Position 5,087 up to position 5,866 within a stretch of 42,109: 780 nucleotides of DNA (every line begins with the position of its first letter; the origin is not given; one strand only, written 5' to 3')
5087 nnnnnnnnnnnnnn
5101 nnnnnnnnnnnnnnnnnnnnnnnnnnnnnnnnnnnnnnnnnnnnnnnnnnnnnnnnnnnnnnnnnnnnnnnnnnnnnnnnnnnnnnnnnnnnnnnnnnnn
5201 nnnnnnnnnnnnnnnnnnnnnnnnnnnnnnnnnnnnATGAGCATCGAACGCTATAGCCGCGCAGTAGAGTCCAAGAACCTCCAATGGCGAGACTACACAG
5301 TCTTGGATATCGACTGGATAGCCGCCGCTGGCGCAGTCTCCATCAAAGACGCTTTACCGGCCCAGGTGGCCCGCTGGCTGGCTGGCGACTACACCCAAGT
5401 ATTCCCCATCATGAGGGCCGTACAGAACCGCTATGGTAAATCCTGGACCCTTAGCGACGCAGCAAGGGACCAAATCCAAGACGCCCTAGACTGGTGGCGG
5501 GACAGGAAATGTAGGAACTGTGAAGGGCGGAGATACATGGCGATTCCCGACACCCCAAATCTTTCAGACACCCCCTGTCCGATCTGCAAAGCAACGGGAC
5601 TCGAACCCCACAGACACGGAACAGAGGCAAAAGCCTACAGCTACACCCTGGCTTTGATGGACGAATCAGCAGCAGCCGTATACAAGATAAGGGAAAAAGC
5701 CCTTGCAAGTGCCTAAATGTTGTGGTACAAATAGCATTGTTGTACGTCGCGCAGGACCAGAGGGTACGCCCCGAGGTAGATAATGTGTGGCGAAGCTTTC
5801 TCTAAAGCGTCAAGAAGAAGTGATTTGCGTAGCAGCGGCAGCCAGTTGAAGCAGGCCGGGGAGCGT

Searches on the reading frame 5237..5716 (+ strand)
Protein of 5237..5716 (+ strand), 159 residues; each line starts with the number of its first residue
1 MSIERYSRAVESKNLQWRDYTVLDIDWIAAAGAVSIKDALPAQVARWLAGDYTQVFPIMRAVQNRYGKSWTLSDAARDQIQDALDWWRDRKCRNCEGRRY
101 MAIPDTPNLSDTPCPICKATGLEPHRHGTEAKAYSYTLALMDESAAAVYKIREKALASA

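Call 13: search_protein_families(library=phrogs, proteins=[window:5237-5716:+], max_evalue=0.01)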
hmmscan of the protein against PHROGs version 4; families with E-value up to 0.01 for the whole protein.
window:5237-5716:+ (159 aa): 0 families

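Call 14: search_protein_families(library=pfam, proteins=[window:5237-5716:+], max_evalue=0.01)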
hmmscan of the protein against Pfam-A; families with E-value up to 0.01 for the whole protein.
window:5237-5716:+ (159 aa): 0 families
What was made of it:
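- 5237..5716 (+): Q-type late antiterminator gene (159 aa, CxxC...CxxC zinc motif). The window protein alone has no Pfam or PHROG hit (calls 13, 14).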

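Call 20: find_related_loci(query=window:5237-5716:+, collection=viral_contigs, flank=4000)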
Query window:5237-5716:+ (159 aa) in viral_contigs; peptide patterns used: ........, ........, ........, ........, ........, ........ (x = any residue, [..] = any of these).
2 stretches matched a pattern, but none encodes a relative of the query by tblastn (E <= 1e-3).

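Call 24: find_homologous_proteins(query=window:5237-5716:+)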
Query window:5237-5716:+ (159 aa): 5 proteins with E <= 0.001 among 30 candidates.
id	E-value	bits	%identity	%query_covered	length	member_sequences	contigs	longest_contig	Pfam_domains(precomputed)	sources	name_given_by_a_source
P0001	7.0e-97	340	92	100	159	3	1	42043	-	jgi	jgi:hypothetical protein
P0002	1.5e-41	160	54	92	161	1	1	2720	-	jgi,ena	-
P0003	1.4e-40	157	52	92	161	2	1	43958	-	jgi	-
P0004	2.1e-39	153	49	97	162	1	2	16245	-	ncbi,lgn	-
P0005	1.0e-38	151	49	97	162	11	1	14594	-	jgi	-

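Call 25: find_encoding_contigs(protein=P0001, flank=4000, max_places=4)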
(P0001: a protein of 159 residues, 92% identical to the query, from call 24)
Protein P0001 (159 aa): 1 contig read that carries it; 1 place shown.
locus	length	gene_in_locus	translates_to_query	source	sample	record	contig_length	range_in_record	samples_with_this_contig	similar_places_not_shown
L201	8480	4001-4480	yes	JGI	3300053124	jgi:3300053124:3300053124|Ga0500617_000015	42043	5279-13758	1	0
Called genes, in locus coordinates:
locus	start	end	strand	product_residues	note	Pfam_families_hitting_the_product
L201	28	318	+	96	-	-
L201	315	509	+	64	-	-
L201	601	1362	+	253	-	PF07120:DUF1376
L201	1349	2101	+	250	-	PF20081:DUF6475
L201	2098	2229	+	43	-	-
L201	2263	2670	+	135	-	-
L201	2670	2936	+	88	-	-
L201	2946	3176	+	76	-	-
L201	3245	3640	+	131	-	-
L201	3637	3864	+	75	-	-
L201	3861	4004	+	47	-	-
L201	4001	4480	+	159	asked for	-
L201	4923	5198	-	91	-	-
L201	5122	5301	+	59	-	-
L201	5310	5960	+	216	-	-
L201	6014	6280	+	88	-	-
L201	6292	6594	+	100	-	-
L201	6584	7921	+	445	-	PF03237:Terminase_6N, PF04466:Terminase_3, PF17289:Terminase_6C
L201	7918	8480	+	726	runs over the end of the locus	PF16510:P22_portal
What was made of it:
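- In L201 the module lies 1.6 kb from terS, with genes in between (call 25).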

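Call 26: find_encoding_contigs(protein=P0003, flank=4000, max_places=4)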
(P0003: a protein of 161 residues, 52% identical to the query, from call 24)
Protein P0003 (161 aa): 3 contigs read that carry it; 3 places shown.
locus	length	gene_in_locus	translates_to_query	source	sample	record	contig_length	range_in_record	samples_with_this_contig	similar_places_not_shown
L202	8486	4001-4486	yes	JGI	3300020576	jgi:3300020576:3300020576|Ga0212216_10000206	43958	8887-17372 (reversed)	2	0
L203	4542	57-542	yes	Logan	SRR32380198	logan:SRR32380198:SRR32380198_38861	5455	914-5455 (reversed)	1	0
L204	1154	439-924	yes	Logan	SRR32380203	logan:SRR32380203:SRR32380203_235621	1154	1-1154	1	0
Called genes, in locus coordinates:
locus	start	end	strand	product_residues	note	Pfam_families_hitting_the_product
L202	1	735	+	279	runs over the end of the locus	PF25187:Acb3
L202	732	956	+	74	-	-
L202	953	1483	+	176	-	-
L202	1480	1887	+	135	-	PF05772:NinB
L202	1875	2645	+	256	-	PF01844:HNH, PF14279:HNH_5 (weak)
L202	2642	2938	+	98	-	PF16786:RecA_dep_nuc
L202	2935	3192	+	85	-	-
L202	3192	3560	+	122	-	PF24240:DUF7448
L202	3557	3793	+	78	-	-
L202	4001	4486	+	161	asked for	-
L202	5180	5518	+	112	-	-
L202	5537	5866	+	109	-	-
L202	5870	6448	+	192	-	PF03592:Terminase_2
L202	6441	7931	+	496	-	-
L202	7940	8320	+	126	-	-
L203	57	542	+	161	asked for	-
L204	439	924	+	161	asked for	-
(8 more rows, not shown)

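Call 27: find_encoding_contigs(protein=P0004, flank=4000, max_places=4)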
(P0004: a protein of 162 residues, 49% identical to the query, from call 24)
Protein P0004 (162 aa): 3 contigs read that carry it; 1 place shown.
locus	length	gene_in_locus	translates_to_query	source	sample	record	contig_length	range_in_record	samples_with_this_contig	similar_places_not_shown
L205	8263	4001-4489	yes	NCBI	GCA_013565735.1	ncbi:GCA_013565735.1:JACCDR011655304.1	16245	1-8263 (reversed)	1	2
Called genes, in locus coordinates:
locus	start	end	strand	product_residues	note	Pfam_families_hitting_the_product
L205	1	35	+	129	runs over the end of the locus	-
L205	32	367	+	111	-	-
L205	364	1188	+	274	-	PF07120:DUF1376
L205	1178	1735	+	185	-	-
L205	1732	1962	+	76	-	-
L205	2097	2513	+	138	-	PF06356:DUF1064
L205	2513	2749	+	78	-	-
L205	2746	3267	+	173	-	PF07105:DUF1367 (weak)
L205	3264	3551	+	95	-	-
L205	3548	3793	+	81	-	-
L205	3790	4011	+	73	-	-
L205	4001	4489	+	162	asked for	-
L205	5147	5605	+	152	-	-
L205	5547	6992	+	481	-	-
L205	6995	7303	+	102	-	-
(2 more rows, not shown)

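Call 28: find_encoding_contigs(protein=P0005, flank=4000, max_places=4)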
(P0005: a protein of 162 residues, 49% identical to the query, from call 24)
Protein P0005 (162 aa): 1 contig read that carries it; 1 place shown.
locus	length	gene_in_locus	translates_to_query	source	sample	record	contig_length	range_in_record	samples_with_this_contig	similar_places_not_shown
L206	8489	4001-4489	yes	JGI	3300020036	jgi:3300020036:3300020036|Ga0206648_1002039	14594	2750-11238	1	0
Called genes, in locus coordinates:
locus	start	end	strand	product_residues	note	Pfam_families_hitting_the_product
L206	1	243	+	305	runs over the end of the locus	PF03796:DnaB_C, PF13481:AAA_25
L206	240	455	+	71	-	-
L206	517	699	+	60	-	-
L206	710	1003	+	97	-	PF24729:Acb2_Tad1_hairpin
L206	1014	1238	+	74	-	-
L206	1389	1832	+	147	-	-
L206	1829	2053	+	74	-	-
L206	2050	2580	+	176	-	-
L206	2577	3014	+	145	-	PF05772:NinB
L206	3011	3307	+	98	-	PF16786:RecA_dep_nuc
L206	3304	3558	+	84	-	-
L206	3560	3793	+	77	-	-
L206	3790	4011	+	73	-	-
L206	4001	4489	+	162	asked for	-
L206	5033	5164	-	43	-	-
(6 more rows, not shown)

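Call 29: find_encoding_contigs(protein=P0002, flank=4000, max_places=4)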
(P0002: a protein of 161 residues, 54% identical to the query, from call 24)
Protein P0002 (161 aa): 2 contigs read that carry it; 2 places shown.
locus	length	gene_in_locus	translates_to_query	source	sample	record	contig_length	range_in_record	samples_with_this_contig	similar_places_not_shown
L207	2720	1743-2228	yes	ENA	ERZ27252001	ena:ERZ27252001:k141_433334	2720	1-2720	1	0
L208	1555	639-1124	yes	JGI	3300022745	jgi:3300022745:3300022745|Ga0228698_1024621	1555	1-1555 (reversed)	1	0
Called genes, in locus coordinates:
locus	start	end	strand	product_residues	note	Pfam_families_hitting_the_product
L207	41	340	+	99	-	PF07102:YbcO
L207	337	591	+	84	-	-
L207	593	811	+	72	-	-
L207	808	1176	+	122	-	-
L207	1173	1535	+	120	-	-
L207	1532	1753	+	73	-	-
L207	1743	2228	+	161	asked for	-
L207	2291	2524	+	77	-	-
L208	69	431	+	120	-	-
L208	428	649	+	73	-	-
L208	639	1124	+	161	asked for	-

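Call 61: search_solved_structures(query=window:5237-5716:+, max_evalue=10)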
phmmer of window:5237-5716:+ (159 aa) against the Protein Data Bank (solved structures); distinct sequences matched with E-value up to 10: 0.

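Call 68: predict_structure(alignment_id=A1)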
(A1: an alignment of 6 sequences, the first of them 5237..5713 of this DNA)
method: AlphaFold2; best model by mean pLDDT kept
length: 159 residues; sequences in the alignment: 6
mean_pLDDT: 40.1   pTM: 0.33
mean pLDDT of the five models: 40.1, 38.2, 37.5, 37.4, 37.0
residues with pLDDT >= 90: 0; 70-90: 0; 50-70: 13; < 50: 146
segments of 3 or more residues with pLDDT < 50: 1-44, 46-72, 84-114, 116-159
pLDDT, mean of each block of 10 residues (from residue 1): 37 35 37 39 48 43 44 51 47 42 30 44 36 37 36 35
secondary structure, 60 per line:
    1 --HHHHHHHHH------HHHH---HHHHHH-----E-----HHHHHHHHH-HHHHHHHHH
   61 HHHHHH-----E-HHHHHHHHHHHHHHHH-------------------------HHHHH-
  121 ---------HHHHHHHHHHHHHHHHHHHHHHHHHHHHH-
elements in order: H3-11 H18-21 H25-30 H42-50 H52-66 H74-89 H115-119 H130-158
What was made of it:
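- On Lambda-Q-type late antitermination unit (Q gene, PR', leader, tR', late genes): The homology is remote, and the AlphaFold model was unusable (pLDDT 40, call 68).
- Tried and rejected: Structure prediction of the Q-like protein. pLDDT was 40, so I did not use the model and ran no fold search (call 68).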

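Call 69: search_protein_families(library=pfam, alignment_id=A1, max_evalue=10)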
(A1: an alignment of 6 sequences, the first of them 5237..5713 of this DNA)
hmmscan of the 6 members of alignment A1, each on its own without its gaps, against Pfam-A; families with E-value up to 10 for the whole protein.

A. member 1, window:5237-5713:+ (159 aa): 2 families
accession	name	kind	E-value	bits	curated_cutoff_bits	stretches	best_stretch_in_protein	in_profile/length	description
PF05741.18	zf-nanos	-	0.18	12.5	27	1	107-126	29-48/54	Nanos RNA binding domain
PF15777.11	Anti-TRAP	-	0.49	10.9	32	1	90-128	11-47/59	Tryptophan RNA-binding attenuator protein inhibitory protein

B. families by the number of members that match (of 6 scanned): 12 families
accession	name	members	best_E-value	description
PF00684.25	DnaJ_CXXCXGXG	5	0.00038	DnaJ central domain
PF15777.11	Anti-TRAP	5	0.082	Tryptophan RNA-binding attenuator protein inhibitory protein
PF17302.8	DUF5351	4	0.15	Family of unknown function (DUF5351)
PF12760.12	Zn_ribbon_IS1595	2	0.0056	Transposase zinc-ribbon domain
PF05741.18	zf-nanos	2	0.061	Nanos RNA binding domain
PF21002.2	TMEM106_N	1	0.0055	Transmembrane protein 106 N-terminal region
PF20833.2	RNase_E_G_Thio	1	0.04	RNase E/G, Thioredoxin-like domain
PF06093.19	Spt4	1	0.047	Spt4/RpoE2 zinc finger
PF08499.17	PDEase_I_N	1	0.16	3'5'-cyclic nucleotide phosphodiesterase N-terminal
PF09723.15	Zn_ribbon_8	1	0.2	Zinc ribbon domain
PF25208.1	DUF7838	1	0.67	Domain of unknown function (DUF7838)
PF13248.11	Zn_ribbon_3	1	0.78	zinc-ribbon domain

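Call 70: search_protein_families(library=phrogs, alignment_id=A1, max_evalue=10)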
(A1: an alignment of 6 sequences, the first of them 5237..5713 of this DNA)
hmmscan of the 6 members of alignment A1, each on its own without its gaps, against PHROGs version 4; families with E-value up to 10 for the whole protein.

A. member 1, window:5237-5713:+ (159 aa): 5 families
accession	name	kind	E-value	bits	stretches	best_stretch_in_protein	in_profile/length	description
phrog_22720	-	unknown function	0.074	14.4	1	31-83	36-88/107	-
phrog_24290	-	unknown function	0.11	13.1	1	49-105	22-81/242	-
phrog_3931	-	unknown function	0.34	12.1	1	88-122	28-55/59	-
phrog_20807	-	unknown function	0.4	11.2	1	87-131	100-144/222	-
phrog_6077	-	unknown function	0.5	10.4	1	65-88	11-34/366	-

B. families by the number of members that match (of 6 scanned): 22 families
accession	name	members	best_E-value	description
phrog_6060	-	4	0.00011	anti-termination protein Q-like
phrog_127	-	4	0.0094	anti-termination protein Q-like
phrog_14336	-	3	0.0031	-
phrog_28376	-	3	0.081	-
phrog_3931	-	3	0.083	-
phrog_20807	-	3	0.14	-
phrog_11603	-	3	0.15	-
phrog_7429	-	2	0.066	-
phrog_9961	-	2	0.16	-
phrog_33780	-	2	0.29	-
phrog_14965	-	1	0.014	-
phrog_8027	-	1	0.046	-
phrog_22720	-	1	0.074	-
phrog_20486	-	1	0.077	DNA binding protein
phrog_8924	-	1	0.084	-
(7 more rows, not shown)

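Call 84: search_protein_representatives(alignment_id=A1)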
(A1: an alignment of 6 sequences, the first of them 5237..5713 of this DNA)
Query: 6 sequences, 161 profile positions. Proteins with E-value up to 0.001 (for the whole library): 495; up to 1e-10: 44; up to 1e-30: 8. The best 150 are listed.
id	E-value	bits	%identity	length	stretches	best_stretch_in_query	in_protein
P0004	1.3e-89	314.7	-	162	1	1-161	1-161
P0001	2.3e-81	287.9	-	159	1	1-158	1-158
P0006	1.9e-43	164.6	-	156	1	1-155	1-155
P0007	6.2e-40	153.1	-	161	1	1-156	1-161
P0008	1.8e-37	145.2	-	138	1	23-155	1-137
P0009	8.2e-36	139.7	-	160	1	1-143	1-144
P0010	5.4e-32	127.3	-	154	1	1-155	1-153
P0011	5.3e-31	124.1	-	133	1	17-148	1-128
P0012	7.7e-29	117.1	-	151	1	1-156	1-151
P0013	2.7e-27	112.0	-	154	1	1-156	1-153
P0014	7.3e-24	100.9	-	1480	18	66-112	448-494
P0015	1.6e-20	90.1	-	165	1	4-131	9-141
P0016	2.1e-17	79.9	-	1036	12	17-59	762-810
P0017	7.2e-16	74.9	-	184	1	4-128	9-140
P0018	1.5e-15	73.9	-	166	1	3-147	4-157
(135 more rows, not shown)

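Call 86: search_protein_families(library=pfam, alignment_id=A4, max_evalue=0.01)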
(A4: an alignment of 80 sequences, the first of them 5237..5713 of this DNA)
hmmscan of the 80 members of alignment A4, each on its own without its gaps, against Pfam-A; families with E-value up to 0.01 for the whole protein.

A. member 1, window:5237-5713:+ (159 aa): 0 families

B. families by the number of members that match (of 80 scanned): 10 families
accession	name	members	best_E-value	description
PF00684.25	DnaJ_CXXCXGXG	54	6.4e-06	DnaJ central domain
PF15777.11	Anti-TRAP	11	7.8e-06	Tryptophan RNA-binding attenuator protein inhibitory protein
PF17302.8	DUF5351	8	0.002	Family of unknown function (DUF5351)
PF24042.1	DUF7351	1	0.0015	Domain of unknown function (DUF7351)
PF13435.11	Cytochrome_C554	1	0.0044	Cytochrome c554 and c-prime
PF12760.12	Zn_ribbon_IS1595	1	0.0045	Transposase zinc-ribbon domain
PF18580.7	HTH_SUN2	1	0.0067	SUN2 helix-turn-helix domain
PF14537.11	Cytochrom_c3_2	1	0.0085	Cytochrome c3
PF21002.2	TMEM106_N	1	0.0086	Transmembrane protein 106 N-terminal region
PF22113.1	Mtrc-MtrF_II-IV_dom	1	0.0092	Outer membrane cytochrome MtrC/MtrF-like, domains II/IV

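Call 87: search_protein_families(library=phrogs, alignment_id=A4, max_evalue=0.001)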
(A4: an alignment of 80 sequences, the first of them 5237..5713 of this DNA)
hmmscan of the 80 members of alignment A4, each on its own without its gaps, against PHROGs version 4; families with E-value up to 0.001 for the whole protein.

A. member 1, window:5237-5713:+ (159 aa): 0 families

B. families by the number of members that match (of 80 scanned): 15 families
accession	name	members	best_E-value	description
phrog_127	-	24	4.5e-07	anti-termination protein Q-like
phrog_8027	-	22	3.2e-06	-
phrog_6060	-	13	1.9e-05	anti-termination protein Q-like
phrog_8897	-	6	6e-05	-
phrog_3931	-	5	1.8e-05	-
phrog_17382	-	3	0.00013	-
phrog_9961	-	2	0.00026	-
phrog_22148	-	1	5.5e-05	-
phrog_20807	-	1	9.3e-05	-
phrog_12902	-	1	0.00024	-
phrog_35198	-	1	0.0004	-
phrog_4046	-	1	0.0005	-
phrog_6730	-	1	0.00055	-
phrog_37414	-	1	0.00095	-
phrog_32167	-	1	0.00097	-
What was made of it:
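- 5237..5716 (+): Of the 80 family members, 24 match PHROG 127 and 13 match PHROG 6060, both named 'anti-termination protein Q-like' (call 87).
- On Lambda-Q-type late antitermination unit (Q gene, PR', leader, tR', late genes): It also matches the PHROG 'Q-like' families (calls 70, 87).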

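Call 88: search_solved_structures(query=A4, max_evalue=1, show_alignments=2)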
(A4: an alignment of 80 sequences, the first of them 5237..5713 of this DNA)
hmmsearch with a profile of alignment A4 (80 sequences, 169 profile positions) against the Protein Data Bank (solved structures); distinct sequences matched with E-value up to 1: 19.
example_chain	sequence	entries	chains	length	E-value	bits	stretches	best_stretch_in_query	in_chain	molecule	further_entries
7ubm_Q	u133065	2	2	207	4.6e-06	29.8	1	20-137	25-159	Antitermination protein Q | Antitermination protein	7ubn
1exk_A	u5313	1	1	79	0.00024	24.2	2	99-137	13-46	DNAJ PROTEIN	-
2ctt_A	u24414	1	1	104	0.00049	23.2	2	98-130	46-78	DnaJ homolog subfamily A member 3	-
2vf7_A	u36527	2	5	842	0.0012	21.9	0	98-129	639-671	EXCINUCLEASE ABC, SUBUNIT A. | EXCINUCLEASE ABC SUBUNIT A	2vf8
6jzb_A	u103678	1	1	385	0.0037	20.3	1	87-137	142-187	Chaperone protein DnaJ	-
2r6f_A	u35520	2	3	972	0.017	18.2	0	98-128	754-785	Excinuclease ABC subunit A | Excinuclease ABC, A subunit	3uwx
4mo1_A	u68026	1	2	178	0.019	18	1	32-137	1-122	Antitermination protein Q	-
7ubj_A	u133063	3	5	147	0.059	16.4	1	99-138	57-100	Antitermination protein Q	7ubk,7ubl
3pih_A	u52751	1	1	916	0.064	16.3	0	98-128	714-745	UvrABC system protein A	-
1fcd_C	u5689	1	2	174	0.11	15.5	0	115-166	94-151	FLAVOCYTOCHROME C SULFIDE DEHYDROGENASE (CYTOCHROME SUBUNIT)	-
9ga5_A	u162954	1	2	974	0.21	14.7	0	98-128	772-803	UvrABC system protein A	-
3zqj_A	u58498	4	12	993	0.25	14.4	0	98-128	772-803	UVRABC SYSTEM PROTEIN A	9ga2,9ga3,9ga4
1bvb_A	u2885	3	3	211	0.27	14.3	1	63-131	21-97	CYTOCHROME C-554 | CYTOCHROME C554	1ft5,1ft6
9gi8_A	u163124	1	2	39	0.32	14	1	120-135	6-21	Transmembrane protein 106B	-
3lcz_A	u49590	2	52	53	0.58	13.2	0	119-132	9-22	Inhibitor of TRAP, regulated by T-BOX (Trp) sequence RtpA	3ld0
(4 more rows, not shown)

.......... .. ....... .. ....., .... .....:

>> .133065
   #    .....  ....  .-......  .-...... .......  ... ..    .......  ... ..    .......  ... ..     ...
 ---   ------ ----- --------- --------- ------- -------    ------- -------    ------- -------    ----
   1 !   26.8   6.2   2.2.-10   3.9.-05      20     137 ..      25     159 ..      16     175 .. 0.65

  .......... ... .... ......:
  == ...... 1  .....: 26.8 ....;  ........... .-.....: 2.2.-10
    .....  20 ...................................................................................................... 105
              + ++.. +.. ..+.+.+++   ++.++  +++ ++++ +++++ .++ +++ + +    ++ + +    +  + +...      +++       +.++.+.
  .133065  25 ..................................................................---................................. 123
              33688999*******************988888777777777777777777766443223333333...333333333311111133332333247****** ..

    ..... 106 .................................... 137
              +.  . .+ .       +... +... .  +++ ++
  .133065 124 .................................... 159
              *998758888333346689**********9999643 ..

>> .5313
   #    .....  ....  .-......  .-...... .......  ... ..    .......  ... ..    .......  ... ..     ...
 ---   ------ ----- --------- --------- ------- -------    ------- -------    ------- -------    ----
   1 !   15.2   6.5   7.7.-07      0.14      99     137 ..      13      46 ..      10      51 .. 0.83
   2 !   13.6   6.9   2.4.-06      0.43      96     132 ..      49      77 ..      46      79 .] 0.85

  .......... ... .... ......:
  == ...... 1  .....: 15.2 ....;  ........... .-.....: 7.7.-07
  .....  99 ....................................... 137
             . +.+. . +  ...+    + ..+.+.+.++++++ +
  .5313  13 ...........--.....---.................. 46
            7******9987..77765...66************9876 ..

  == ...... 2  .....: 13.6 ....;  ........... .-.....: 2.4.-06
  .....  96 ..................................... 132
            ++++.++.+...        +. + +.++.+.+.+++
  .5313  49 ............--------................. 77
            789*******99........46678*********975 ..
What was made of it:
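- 5237..5716 (+): An 80-member family profile hits lambda Q (PDB 7UBM chain Q) at E 4.6e-6 over profile positions 20-137, including both CxxC pairs (call 88).
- On Lambda-Q-type late antitermination unit (Q gene, PR', leader, tR', late genes): The family profile hits 7UBM chain Q (lambda Q) at E 4.6e-6 and 4MO1 at 0.019 (call 88).
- Closest known: The lambda PR' leader. Same: The Q protein here is a remote homologue of lambda Q (call 88).
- Q homology comes from a PDB profile hit (call 88) and PHROG matches (calls 70, 87).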

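Call 90: find_related_loci(query=A1, collection=viral_contigs, flank=2500)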
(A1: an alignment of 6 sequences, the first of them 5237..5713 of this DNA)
Query A1 (159 aa) in viral_contigs; peptide patterns used: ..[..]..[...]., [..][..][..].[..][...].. (x = any residue, [..] = any of these).
59 stretches matched a pattern; 3 encode a relative of the query (tblastn E <= 1e-3); 3 distinct loci.
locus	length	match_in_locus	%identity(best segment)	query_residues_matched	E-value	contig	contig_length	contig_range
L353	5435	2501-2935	52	1-146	4e-46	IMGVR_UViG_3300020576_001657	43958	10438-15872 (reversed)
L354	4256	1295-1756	50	1-154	1e-44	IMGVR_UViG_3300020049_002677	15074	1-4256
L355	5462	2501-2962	49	1-154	3e-44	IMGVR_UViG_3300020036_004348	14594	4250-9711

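Call 101: search_protein_families(library=phrogs, proteins=[L201:4708-4836:+], max_evalue=0.01)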
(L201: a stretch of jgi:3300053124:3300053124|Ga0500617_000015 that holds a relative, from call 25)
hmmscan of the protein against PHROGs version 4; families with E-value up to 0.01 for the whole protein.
L201:4708-4836:+ (43 aa): 0 families
